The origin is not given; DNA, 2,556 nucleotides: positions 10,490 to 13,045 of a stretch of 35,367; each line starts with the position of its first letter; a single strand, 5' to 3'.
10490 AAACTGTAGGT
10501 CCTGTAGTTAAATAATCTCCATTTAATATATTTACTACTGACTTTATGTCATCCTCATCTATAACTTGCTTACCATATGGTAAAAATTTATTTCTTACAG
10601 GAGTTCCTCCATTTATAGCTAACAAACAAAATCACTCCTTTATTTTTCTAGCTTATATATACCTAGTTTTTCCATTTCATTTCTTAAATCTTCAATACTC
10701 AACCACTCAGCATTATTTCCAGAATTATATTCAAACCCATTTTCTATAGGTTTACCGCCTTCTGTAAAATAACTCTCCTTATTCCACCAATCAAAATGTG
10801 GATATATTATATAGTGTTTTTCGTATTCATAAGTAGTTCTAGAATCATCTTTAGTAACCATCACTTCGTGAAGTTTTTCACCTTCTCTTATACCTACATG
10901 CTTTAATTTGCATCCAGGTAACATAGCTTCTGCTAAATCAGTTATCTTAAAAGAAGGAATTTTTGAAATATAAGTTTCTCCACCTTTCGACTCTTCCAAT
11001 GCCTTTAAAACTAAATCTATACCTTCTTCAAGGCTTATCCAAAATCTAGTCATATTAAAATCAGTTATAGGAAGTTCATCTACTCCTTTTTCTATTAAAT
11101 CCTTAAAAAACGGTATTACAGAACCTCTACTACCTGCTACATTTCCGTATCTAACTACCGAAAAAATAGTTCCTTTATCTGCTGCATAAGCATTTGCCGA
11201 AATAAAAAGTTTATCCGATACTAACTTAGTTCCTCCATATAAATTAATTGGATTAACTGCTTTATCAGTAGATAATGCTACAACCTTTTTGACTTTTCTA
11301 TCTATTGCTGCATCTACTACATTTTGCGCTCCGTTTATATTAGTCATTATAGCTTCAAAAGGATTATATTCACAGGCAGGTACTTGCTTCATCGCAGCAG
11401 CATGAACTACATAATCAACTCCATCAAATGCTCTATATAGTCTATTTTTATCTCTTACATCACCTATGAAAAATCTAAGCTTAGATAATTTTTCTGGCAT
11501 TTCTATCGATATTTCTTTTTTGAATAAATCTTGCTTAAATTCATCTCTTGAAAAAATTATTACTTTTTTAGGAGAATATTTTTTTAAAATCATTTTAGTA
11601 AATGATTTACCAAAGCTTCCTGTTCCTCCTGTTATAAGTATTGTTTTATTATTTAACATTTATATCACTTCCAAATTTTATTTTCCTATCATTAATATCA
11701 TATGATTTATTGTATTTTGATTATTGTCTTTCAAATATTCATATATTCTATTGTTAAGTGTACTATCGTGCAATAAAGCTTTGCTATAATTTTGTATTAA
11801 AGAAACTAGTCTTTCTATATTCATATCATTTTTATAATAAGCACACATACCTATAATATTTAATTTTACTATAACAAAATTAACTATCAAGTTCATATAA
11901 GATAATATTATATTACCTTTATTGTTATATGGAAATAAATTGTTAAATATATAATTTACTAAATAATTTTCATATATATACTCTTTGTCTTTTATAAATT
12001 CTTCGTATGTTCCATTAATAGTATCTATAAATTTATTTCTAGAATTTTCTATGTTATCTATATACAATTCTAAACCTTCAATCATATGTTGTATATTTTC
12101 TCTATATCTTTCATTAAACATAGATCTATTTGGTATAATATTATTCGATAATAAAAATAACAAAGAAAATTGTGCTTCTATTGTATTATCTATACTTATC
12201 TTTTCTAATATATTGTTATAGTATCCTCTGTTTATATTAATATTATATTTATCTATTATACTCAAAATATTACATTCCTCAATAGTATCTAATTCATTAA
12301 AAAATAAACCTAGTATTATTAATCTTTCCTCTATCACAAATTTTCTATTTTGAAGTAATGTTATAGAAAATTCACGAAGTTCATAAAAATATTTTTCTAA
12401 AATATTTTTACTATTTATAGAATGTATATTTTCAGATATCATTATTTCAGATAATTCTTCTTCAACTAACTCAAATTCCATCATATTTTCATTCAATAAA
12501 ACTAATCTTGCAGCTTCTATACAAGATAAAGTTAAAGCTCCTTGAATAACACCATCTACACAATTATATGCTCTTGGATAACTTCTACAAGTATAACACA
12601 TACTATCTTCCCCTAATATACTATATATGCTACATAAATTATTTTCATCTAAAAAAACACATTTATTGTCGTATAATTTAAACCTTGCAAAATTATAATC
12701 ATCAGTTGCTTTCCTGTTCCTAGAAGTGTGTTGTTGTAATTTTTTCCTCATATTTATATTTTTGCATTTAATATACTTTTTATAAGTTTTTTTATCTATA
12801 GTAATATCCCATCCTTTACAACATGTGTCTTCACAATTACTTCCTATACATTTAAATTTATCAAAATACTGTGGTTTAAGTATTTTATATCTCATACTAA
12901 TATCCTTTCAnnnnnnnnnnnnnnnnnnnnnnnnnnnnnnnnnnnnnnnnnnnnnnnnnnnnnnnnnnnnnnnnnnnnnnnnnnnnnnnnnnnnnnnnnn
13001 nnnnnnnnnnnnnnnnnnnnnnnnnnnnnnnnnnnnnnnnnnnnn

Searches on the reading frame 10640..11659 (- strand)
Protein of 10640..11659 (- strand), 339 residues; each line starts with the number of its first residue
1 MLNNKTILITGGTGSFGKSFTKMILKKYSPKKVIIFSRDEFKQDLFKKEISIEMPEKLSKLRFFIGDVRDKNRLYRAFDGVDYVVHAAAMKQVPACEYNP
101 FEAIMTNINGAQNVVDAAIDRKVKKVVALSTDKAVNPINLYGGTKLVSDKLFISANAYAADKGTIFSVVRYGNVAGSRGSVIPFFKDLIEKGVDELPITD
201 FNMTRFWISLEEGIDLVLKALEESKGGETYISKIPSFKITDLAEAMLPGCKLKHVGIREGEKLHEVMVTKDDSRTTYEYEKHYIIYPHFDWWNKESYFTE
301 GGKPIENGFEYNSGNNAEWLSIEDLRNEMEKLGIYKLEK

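Call 8: search_protein_families(library=ncbifam, proteins=[window:10640-11659:-], max_evalue=0.001)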
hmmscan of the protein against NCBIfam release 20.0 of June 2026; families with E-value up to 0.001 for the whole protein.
window:10640-11659:- (339 aa): 25 families
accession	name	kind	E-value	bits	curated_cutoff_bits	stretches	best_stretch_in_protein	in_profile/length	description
TIGR03589.1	PseB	equivalog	9.1e-163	540.7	407.75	1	1-327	1-322/324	UDP-N-acetylglucosamine 4,6-dehydratase (inverting)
TIGR04130.1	FnlA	equivalog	7.3e-79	265.1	730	1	1-333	1-329/337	UDP-N-acetylglucosamine 4,6-dehydratase/5-epimerase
TIGR04180.1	EDH_00030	hypoth_equivalog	8.2e-16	57.9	475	1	7-133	1-123/297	NAD-dependent 4,6-dehydratase LegB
TIGR01179.1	galE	equivalog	3.9e-14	52.2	262.3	1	7-178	2-180/332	UDP-glucose 4-epimerase GalE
NF041293.1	G6PDh_Azf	equivalog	4.9e-12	45.8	400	1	4-137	2-121/252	NAD-dependent glucose-6-phosphate dehydrogenase Azf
TIGR01181.1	dTDP_gluc_dehyt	equivalog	4.9e-12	45.6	365.1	1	7-164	2-157/321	dTDP-glucose 4,6-dehydratase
TIGR03466.1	HpnA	hypoth_equivalog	2e-10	40.1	367.65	1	6-133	2-115/327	hopanoid-associated sugar epimerase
TIGR02622.1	CDP_4_6_dhtase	equivalog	2.8e-09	36.6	278.45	1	3-135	3-133/352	CDP-glucose 4,6-dehydratase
TIGR01214.1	rmlD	equivalog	3.2e-09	36.3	224.05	1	6-154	1-137/285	dTDP-4-dehydrorhamnose reductase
NF011728.1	PRK15181.1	equivalog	2.3e-08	33.4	760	1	2-126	13-136/348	Vi polysaccharide biosynthesis UDP-N-acetylglucosaminuronic acid C-4 epimerase TviC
NF042423.1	oxyalk_red_Shew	equivalog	5.8e-08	32.2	580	1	5-132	9-119/331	2-alkyl-3-oxoalkanoate reductase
NF042422.1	oxyalk_red_OleD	equivalog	1.3e-07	31.3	580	1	7-133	3-112/329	2-alkyl-3-oxoalkanoate reductase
NF052578.1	StrlDmthSdmBMthl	equivalog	1.4e-06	28.3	600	1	6-136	2-118/328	sterol demethylase protein SdmB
NF007956.0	PRK10675.1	subfamily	4.6e-06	26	394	1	7-130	3-123/338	UDP-glucose 4-epimerase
NF045894.1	PKS_plus_SDR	equivalog_domain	5.2e-06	24.3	1740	1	5-134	1158-1295/1515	type I polyketide synthase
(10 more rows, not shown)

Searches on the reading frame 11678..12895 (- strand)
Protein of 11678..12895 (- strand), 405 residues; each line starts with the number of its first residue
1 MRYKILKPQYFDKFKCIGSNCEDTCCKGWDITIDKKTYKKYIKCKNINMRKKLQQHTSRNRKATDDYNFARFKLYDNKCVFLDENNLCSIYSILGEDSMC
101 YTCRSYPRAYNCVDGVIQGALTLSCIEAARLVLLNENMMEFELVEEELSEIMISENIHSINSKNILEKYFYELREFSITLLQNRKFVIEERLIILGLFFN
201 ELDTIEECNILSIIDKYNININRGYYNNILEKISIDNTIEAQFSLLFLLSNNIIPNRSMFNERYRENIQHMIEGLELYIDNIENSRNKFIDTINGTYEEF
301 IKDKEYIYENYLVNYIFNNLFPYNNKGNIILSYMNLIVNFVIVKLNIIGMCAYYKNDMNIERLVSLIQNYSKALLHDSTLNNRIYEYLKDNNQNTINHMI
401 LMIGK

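Call 5: search_protein_families(library=pfam, proteins=[window:11678-12895:-], max_evalue=1)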
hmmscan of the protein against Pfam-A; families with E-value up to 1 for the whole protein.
window:11678-12895:- (405 aa): 2 families
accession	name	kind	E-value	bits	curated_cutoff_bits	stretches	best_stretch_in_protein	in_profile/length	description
PF03692.20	CxxCxxCC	-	0.0003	21.9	23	1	16-108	2-71/85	Putative zinc- or iron-chelating domain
PF18070.6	Cas9_PI2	-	0.18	13.1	27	0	204-245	19-58/59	CRISPR-Cas9 PI domain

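Call 6: search_protein_families(library=ncbifam, proteins=[window:11678-12895:-], max_evalue=1)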
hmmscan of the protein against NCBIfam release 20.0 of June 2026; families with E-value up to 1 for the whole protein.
window:11678-12895:- (405 aa): 1 family
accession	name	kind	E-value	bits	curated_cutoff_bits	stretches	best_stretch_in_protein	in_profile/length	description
NF038110.1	Lys_methyl_FliB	equivalog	8.1e-88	295.4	85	1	8-381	1-370/373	flagellin lysine-N-methylase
